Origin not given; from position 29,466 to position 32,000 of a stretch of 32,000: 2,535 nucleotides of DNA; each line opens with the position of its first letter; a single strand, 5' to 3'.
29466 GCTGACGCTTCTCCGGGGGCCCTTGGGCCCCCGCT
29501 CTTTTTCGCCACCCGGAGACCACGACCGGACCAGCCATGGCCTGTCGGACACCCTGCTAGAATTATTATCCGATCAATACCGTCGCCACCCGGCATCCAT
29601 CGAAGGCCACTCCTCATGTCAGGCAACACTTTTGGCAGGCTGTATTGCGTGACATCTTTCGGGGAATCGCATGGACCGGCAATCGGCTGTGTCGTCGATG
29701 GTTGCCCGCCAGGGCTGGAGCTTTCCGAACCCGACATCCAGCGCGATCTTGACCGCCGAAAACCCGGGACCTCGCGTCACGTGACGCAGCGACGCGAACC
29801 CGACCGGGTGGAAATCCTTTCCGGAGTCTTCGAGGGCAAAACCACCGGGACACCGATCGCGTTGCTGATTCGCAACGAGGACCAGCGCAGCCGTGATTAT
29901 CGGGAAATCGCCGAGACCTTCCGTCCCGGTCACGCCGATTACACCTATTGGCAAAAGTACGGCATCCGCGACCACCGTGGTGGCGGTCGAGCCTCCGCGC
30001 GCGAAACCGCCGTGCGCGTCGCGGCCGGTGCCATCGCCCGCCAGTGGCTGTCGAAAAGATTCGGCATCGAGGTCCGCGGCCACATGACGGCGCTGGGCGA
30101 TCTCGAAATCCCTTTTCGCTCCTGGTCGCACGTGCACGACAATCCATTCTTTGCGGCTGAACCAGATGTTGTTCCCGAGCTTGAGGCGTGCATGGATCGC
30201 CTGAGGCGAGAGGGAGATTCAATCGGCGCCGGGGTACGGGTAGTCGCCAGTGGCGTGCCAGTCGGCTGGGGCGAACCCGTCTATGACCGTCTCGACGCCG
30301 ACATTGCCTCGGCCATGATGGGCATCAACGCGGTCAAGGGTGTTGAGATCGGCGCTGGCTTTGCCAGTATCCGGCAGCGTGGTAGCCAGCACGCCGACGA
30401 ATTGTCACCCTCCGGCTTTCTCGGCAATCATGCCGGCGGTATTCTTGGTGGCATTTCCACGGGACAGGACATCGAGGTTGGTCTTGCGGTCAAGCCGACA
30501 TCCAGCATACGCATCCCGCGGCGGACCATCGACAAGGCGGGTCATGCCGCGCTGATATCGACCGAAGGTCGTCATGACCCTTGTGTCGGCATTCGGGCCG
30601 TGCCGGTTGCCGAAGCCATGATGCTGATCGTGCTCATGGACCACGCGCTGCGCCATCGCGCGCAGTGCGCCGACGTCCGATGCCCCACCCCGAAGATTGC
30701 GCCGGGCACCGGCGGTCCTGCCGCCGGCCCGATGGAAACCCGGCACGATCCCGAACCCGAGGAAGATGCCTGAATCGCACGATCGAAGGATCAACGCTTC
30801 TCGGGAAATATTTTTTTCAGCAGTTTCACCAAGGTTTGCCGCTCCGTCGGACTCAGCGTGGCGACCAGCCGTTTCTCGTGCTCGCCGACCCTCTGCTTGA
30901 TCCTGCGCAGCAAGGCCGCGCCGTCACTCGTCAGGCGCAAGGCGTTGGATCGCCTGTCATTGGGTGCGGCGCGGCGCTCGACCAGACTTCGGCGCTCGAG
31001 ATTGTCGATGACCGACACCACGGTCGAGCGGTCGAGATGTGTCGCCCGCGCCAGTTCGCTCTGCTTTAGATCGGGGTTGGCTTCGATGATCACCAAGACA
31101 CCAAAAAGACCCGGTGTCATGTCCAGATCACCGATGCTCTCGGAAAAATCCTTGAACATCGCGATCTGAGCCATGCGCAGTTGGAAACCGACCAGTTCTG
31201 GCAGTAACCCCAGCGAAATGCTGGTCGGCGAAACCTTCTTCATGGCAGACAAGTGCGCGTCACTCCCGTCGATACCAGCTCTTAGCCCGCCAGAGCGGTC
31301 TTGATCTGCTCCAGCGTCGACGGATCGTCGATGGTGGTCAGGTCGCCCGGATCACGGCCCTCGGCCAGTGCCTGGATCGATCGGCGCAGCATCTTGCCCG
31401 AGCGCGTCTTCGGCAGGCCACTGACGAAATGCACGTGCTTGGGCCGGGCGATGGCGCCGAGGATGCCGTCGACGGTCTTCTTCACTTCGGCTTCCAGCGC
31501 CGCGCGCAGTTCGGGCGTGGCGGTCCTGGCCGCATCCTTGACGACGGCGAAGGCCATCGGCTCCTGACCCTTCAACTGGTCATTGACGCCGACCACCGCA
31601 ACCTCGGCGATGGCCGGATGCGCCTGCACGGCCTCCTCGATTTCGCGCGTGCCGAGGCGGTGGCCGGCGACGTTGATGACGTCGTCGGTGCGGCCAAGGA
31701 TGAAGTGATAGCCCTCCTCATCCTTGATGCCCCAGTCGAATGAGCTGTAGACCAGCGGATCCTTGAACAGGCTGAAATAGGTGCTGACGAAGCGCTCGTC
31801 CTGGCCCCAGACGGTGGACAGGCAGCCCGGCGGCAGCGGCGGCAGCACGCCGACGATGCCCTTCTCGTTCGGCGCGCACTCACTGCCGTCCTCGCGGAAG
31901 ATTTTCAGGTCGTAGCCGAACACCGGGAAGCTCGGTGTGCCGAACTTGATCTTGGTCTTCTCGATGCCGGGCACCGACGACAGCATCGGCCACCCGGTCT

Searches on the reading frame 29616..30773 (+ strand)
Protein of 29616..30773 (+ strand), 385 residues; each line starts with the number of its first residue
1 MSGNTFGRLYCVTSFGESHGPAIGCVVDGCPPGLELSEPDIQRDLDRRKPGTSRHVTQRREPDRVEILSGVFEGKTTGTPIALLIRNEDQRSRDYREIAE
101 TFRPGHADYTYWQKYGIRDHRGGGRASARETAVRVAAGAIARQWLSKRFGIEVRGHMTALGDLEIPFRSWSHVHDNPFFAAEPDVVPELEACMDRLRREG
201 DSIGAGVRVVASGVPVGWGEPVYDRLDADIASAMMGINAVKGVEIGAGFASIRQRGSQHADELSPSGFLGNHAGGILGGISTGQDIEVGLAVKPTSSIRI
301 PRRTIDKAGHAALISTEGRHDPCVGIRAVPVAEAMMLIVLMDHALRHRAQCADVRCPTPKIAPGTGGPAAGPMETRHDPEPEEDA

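Call 74: search_protein_families(library=pfam, proteins=[window:29616-30773:+], max_evalue=0.00001)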
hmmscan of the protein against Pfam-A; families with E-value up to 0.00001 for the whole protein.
window:29616-30773:+ (385 aa): 1 family
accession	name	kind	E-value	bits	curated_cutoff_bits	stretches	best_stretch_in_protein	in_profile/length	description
PF01264.26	Chorismate_synt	-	3.4e-135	450.4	27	1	12-345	3-327/327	Chorismate synthase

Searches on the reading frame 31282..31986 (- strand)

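Call 74: search_protein_families(library=pfam, proteins=[window:31282-31986:-], max_evalue=0.00001)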
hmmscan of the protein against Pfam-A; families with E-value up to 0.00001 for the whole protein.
window:31282-31986:- (234 aa): 1 family
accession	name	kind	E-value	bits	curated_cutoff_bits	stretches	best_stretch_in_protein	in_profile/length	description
PF13193.12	AMP-binding_C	-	2.3e-25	89.7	24.5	1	115-198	1-76/76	AMP-binding enzyme C-terminal domain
